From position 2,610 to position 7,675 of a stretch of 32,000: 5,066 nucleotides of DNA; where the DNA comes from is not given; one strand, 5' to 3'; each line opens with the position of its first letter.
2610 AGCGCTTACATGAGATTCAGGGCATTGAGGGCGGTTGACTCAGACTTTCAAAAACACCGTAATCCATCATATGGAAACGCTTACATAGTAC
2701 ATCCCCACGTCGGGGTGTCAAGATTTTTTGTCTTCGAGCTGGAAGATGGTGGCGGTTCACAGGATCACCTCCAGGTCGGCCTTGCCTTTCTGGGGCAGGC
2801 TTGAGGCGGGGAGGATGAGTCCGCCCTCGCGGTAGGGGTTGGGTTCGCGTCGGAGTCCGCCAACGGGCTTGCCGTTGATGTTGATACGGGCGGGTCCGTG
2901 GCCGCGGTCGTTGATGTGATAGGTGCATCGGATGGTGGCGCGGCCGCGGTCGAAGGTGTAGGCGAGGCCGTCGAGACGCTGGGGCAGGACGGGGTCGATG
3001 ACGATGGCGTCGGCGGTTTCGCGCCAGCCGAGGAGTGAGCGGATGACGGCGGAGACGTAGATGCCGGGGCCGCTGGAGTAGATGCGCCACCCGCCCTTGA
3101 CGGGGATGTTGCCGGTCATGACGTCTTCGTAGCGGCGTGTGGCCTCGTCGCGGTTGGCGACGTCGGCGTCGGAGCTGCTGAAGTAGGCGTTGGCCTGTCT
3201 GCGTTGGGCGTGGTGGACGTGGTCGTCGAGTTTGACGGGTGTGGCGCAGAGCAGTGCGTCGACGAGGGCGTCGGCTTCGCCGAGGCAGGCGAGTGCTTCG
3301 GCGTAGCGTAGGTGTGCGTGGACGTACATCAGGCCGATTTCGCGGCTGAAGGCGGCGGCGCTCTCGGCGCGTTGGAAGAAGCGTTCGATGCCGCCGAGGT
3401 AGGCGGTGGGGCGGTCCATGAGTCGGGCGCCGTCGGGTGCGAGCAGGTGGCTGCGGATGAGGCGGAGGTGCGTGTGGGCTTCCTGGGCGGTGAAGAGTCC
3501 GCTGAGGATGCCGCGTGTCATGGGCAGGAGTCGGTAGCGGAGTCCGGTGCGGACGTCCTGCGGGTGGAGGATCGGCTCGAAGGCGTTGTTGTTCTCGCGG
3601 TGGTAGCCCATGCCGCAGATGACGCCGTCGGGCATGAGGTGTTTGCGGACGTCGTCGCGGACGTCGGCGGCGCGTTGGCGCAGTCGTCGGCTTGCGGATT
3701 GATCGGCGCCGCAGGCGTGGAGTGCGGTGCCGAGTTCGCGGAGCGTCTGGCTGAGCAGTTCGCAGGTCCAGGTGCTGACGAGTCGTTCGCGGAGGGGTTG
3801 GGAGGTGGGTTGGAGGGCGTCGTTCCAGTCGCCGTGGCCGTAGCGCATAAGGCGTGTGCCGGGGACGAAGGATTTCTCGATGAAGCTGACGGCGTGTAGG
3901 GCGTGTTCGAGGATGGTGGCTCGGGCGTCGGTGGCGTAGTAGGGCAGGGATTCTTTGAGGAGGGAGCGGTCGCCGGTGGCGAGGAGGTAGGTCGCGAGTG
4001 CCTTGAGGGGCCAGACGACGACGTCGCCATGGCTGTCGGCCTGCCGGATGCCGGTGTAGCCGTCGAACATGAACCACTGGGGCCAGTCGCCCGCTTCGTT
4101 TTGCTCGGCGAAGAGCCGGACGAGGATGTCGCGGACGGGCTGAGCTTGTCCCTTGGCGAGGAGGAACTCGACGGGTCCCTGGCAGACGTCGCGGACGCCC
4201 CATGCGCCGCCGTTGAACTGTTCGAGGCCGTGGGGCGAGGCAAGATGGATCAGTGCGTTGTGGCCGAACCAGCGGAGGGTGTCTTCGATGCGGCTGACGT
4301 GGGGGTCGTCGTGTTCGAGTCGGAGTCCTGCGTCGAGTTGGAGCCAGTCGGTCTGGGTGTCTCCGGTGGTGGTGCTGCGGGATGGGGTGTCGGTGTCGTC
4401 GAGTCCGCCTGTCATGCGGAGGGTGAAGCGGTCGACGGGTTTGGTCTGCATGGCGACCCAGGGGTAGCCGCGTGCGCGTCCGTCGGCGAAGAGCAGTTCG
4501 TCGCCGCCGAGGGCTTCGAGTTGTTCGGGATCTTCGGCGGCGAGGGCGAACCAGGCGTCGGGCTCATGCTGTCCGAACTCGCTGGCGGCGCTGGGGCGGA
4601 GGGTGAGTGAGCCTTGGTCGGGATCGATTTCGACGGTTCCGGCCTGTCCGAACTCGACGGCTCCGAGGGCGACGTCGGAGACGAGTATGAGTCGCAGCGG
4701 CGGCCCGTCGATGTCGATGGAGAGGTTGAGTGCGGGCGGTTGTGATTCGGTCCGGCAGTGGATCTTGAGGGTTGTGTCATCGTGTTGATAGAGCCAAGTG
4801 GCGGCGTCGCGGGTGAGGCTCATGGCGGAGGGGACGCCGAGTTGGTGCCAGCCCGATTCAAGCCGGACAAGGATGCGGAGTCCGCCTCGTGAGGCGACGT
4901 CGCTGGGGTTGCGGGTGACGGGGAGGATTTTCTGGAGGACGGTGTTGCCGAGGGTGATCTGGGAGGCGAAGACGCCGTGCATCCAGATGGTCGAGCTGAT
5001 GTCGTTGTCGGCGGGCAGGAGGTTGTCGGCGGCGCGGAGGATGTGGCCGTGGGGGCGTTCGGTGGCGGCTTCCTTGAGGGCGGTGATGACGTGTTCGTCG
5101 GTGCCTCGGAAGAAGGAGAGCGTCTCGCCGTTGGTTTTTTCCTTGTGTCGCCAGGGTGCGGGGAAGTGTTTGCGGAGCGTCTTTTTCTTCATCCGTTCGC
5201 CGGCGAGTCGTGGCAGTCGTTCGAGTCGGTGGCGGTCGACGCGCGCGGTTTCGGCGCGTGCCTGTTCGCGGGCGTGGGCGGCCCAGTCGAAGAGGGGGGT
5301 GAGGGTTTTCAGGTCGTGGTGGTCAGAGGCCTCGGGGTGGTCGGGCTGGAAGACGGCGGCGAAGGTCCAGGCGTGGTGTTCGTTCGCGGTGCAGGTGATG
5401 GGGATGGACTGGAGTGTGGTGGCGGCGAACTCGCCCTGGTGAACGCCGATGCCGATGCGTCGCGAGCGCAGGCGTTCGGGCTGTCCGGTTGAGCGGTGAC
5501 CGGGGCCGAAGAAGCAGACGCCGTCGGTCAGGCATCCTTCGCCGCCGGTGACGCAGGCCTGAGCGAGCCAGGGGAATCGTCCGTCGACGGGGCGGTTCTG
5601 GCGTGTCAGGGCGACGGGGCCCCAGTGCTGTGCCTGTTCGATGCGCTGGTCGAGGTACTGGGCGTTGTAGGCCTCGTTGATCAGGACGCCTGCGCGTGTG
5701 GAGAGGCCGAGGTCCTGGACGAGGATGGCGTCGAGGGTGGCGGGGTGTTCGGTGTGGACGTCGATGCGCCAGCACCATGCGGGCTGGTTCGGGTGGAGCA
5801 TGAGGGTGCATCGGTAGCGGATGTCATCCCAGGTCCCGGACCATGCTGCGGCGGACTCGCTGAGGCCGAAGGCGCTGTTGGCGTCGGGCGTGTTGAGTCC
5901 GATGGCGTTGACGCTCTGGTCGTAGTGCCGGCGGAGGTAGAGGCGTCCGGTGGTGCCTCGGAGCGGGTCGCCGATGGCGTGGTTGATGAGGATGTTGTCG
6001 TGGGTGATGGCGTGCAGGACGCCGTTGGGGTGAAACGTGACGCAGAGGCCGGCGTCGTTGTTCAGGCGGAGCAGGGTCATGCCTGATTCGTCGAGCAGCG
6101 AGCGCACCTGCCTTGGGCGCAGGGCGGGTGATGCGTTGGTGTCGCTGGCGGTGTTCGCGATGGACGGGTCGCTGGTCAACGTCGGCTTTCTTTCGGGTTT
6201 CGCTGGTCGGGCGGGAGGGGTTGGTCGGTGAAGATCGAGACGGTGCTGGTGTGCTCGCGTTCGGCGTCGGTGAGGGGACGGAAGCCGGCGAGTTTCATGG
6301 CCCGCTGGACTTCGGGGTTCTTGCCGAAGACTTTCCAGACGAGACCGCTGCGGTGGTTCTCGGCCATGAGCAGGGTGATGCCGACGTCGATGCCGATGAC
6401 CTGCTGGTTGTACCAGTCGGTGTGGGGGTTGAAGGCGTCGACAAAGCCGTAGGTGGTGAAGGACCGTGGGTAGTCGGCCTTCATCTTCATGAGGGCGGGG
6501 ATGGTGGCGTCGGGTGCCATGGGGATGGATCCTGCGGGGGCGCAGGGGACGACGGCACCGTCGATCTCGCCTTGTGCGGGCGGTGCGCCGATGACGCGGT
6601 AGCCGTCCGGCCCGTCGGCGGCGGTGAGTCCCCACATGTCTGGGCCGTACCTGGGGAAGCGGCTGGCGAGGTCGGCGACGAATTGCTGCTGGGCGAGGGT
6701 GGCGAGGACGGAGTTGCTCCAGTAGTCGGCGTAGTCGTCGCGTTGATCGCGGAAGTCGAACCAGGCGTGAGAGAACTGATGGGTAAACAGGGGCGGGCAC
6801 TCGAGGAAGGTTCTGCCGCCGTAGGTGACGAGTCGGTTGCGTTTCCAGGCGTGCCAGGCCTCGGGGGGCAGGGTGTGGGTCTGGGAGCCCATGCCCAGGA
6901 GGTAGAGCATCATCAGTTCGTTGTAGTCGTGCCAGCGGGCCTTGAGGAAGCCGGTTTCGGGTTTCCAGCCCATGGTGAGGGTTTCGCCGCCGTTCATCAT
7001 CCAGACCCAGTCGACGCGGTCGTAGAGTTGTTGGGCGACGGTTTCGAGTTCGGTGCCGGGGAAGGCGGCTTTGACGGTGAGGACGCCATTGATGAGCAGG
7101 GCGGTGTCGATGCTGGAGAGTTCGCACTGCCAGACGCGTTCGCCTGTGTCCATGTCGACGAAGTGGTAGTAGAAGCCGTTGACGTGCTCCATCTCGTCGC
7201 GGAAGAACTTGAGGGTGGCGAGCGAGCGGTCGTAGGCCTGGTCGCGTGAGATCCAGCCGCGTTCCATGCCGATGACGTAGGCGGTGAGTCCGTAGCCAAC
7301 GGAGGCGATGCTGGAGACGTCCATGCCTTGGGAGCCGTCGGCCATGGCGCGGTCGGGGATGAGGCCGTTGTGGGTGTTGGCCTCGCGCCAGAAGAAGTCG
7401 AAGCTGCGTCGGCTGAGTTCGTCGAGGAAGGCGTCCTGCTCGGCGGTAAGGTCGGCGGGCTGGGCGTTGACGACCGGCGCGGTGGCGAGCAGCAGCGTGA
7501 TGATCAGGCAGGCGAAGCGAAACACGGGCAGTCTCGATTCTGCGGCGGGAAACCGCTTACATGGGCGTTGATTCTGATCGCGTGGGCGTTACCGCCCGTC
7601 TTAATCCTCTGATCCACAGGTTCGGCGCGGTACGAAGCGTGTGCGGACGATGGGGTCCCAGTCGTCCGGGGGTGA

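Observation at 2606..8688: Four copies of a LacI-type pseudo-palindrome (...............) found only in the intergenic regions of the glycan locus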

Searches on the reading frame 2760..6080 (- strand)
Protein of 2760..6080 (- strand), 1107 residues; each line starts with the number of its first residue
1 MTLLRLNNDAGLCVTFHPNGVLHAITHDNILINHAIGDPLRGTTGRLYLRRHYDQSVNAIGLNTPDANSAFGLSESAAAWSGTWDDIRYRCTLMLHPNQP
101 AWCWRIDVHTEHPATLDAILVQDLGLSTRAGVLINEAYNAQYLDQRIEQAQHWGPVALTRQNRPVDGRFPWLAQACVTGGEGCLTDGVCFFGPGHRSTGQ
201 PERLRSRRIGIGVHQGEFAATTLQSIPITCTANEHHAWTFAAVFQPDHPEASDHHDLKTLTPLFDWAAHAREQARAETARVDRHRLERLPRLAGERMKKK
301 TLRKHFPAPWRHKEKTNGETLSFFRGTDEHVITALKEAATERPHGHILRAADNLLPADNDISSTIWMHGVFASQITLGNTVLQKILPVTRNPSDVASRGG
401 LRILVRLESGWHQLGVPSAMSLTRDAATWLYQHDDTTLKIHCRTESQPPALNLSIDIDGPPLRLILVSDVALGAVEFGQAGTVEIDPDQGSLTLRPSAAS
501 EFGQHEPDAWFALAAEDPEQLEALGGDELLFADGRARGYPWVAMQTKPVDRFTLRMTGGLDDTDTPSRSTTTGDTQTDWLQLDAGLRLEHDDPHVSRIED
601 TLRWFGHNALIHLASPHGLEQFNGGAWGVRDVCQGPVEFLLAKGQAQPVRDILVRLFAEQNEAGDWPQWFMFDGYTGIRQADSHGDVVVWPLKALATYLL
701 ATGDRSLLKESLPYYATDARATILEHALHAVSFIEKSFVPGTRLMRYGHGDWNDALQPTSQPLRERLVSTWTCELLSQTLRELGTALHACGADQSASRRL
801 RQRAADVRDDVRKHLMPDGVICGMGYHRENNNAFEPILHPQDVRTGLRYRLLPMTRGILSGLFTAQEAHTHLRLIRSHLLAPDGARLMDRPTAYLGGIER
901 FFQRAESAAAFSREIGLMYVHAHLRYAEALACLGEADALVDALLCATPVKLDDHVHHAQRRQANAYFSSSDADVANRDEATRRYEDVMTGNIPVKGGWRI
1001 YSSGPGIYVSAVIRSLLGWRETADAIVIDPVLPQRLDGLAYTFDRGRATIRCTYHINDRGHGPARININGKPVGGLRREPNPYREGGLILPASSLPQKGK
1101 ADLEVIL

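Call 12: search_protein_families(library=pfam, proteins=[window:2760-6080:-], max_evalue=0.01)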
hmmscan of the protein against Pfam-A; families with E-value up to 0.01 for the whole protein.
window:2760-6080:- (1107 aa): 4 families
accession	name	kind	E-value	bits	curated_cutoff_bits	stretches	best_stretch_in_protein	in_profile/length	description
PF21958.2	SOGP_N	-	1.5e-59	201.7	27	1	15-238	1-222/225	SOGP N-terminal domain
PF21250.3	SOGP_2nd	-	3.2e-37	128.6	27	1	309-558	2-249/249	Glycoside phosphorylase supersandwich domain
PF17167.11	Glyco_hydro_94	-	1.2e-12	47.7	27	1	676-978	115-391/420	Glycosyl hydrolase 94 superfamily, catalytic domain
PF21270.2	SOGP_4th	-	1.2e-08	35.6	27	1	1018-1089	1-71/90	Glycoside phosphorylase C-terminal domain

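Call 29: search_solved_structures(query=window:2760-6080:-, max_evalue=0.001)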
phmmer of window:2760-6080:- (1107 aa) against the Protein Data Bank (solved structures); distinct sequences matched with E-value up to 0.001: 7.
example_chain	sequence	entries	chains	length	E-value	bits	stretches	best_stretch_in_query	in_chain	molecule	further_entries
5h3z_A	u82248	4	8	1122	9.3e-186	623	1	12-1090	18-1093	Uncharacterized protein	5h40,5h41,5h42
4zle_A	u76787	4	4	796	2.9e-10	41.8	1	650-942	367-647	Putative b-glycan phosphorylase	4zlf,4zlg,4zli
8ho9_A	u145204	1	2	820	3.7e-08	34.8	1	588-759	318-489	Cellobiose phosphorylase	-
1v7v_A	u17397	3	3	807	4.5e-08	34.5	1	682-1075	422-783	chitobiose phosphorylase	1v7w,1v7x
3qde_A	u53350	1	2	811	6.9e-08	33.9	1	619-757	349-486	Cellobiose phosphorylase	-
8ho7_A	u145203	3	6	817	7.1e-08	33.9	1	619-757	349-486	Cellobiose phosphorylase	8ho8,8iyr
8hob_A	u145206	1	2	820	8.1e-08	33.7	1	588-757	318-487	Cellobiose phosphorylase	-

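Call 39: search_protein_families(library=ncbifam, proteins=[window:2760-6080:-], max_evalue=0.001)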
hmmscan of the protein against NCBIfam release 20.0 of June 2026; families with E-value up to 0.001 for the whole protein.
window:2760-6080:- (1107 aa): 0 families

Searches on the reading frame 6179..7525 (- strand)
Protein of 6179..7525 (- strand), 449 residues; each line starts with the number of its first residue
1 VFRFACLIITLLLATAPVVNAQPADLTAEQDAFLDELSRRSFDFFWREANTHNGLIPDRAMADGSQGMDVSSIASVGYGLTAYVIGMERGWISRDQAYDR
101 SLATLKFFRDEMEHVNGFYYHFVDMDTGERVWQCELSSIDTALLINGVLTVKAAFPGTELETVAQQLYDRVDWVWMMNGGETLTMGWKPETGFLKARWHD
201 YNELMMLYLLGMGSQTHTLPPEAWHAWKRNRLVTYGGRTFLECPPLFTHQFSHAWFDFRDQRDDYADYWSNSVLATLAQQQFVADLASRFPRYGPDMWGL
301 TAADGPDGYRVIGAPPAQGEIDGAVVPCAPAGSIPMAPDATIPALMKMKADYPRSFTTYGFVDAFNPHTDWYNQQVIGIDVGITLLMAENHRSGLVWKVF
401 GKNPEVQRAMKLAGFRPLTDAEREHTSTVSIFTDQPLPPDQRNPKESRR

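Call 12: search_protein_families(library=pfam, proteins=[window:6179-7525:-], max_evalue=0.01)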
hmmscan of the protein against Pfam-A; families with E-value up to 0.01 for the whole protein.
window:6179-7525:- (449 aa): 1 family
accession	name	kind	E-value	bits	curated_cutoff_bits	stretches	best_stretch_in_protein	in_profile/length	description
PF10091.15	Glycoamylase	-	8.1e-69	231.9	27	1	197-404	3-221/221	Putative glucoamylase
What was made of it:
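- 6176..7525 (-): GH144-type endo-β-1,2-glucanase homolog with a signal peptide. PF10091 at 8e-69 (call 12).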

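Call 28: search_solved_structures(query=window:6179-7525:-, max_evalue=0.001)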
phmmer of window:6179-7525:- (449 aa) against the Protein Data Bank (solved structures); distinct sequences matched with E-value up to 0.001: 8.
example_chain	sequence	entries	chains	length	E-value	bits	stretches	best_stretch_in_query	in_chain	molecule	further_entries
8xul_A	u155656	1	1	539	2e-84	286.8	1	33-416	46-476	XCC2207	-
3eu8_A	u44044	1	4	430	3.2e-56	193.8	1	23-416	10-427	putative glucoamylase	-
5gzh_A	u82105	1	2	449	3.4e-55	190.4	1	27-423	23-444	Endo-beta-1,2-glucanase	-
5gzk_A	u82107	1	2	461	1.4e-54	188.4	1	27-416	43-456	Uncharacterized protein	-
4qt9_A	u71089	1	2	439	1.2e-52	182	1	27-416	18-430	putative glucoamylase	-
4gl3_A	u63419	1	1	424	5.3e-50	173.3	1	30-416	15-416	putative glucoamylase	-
5z06_A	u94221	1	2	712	5.2e-36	127.2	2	244-411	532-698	BDI_3064 protein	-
8xuk_A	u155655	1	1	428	5.8e-11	44.6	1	31-213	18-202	H744_1c0222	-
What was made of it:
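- On β-1,2-glucan utilisation locus (GH144 SGL plus GH94 SOGP): 8xul at 2e-84, 5gzh at 3e-55 and 5h3z at 9e-186 (calls 28, 29).
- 6176..7525 (-): PDB 8xul XcSGL at 2e-84 and 5gzh endo-β-1,2-glucanase at 3e-55 (call 28).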

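Call 39: search_protein_families(library=ncbifam, proteins=[window:6179-7525:-], max_evalue=0.001)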
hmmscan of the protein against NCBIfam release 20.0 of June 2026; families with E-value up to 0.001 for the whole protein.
window:6179-7525:- (449 aa): 0 families
